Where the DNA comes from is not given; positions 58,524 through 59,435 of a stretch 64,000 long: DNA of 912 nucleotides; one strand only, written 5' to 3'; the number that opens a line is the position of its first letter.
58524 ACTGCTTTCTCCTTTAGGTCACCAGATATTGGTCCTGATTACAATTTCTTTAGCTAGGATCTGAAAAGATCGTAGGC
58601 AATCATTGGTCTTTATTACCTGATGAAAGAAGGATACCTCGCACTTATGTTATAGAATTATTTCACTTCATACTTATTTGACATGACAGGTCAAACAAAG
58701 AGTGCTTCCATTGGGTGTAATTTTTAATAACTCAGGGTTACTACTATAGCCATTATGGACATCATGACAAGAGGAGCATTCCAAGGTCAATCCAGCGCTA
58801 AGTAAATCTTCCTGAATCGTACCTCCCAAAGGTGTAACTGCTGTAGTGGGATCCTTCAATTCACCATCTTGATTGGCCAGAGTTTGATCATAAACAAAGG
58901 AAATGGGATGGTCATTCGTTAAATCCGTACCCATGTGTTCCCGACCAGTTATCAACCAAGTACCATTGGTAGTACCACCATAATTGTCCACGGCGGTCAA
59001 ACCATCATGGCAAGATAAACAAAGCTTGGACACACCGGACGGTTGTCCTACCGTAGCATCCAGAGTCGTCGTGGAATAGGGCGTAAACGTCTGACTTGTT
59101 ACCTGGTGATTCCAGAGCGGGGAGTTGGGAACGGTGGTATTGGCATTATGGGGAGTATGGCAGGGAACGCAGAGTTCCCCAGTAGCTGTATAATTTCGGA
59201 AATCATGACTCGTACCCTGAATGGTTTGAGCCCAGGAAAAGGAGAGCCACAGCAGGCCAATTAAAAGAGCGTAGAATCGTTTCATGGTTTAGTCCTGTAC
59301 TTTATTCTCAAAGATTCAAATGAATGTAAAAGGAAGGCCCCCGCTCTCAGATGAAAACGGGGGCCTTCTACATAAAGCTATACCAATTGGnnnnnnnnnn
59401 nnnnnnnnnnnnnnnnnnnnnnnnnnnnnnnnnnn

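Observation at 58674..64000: Redox-sensing module: CXXCH-containing sensor kinase + sigma-54 regulator controlling tandem tetraheme cytochromes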

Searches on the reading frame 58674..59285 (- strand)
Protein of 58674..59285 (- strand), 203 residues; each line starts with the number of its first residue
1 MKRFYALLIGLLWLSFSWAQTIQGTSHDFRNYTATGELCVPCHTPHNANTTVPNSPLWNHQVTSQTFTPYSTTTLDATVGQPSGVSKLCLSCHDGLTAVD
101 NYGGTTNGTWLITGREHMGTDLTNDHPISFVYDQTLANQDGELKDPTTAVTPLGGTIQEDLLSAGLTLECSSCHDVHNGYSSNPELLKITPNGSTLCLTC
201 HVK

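Call 3: search_protein_families(library=pfam, proteins=[window:58674-59285:-], max_evalue=0.1)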
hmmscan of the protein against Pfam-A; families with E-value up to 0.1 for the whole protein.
window:58674-59285:- (203 aa): 6 families
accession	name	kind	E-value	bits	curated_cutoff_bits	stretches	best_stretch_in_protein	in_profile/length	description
PF09699.15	Paired_CXXCH_1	-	1.7e-11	44.1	20.6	1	169-202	8-37/41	Doubled CXXCH motif (Paired_CXXCH_1)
PF14522.11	Cytochrome_C7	-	1.3e-06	28.6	24.8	1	33-99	9-54/67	Cytochrome c7 and related cytochrome c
PF22113.1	Mtrc-MtrF_II-IV_dom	-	0.00023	21.1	30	1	28-99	73-133/176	Outer membrane cytochrome MtrC/MtrF-like, domains II/IV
PF14537.11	Cytochrom_c3_2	-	0.00068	20.5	25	0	167-201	57-78/79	Cytochrome c3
PF02085.21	Cytochrom_CIII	-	0.0072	17.1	22.9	0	169-202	48-83/101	Class III cytochrome C family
PF24734.1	DUF7685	-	0.095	13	27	0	84-97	23-36/43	Domain of unknown function (DUF7685)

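Call 4: search_protein_families(library=ncbifam, proteins=[window:58674-59285:-], max_evalue=0.1)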
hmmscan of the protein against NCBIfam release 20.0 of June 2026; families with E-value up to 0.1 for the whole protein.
window:58674-59285:- (203 aa): 7 families
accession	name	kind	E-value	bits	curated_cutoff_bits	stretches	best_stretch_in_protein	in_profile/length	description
TIGR01905.1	paired_CXXCH_1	subfamily_domain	8.7e-10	38.4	25.2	1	169-201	8-36/41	doubled CXXCH domain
NF041028.1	decahem_GSU2203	exception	8.7e-08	31.7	325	2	168-202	175-208/317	GSU2203 family decaheme c-type cytochrome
TIGR03508.1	decahem_SO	subfamily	1.2e-05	25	192.2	1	167-202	143-175/258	DmsE family decaheme c-type cytochrome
TIGR03153.1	cytochr_NrfH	equivalog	9.9e-05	22.4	134.2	1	38-97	54-113/138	cytochrome c nitrite reductase small subunit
TIGR03146.1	cyt_nit_nrfB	equivalog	0.0054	17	166.6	0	167-202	109-142/145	cytochrome c nitrite reductase pentaheme subunit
TIGR04315.1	octaheme_Shew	subfamily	0.023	13.7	375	0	26-100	10-86/440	tetrathionate reductase family octaheme c-type cytochrome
NF008659.0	PRK11659.1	equivalog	0.025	14.3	184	0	167-202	135-168/188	cytochrome c nitrite reductase pentaheme subunit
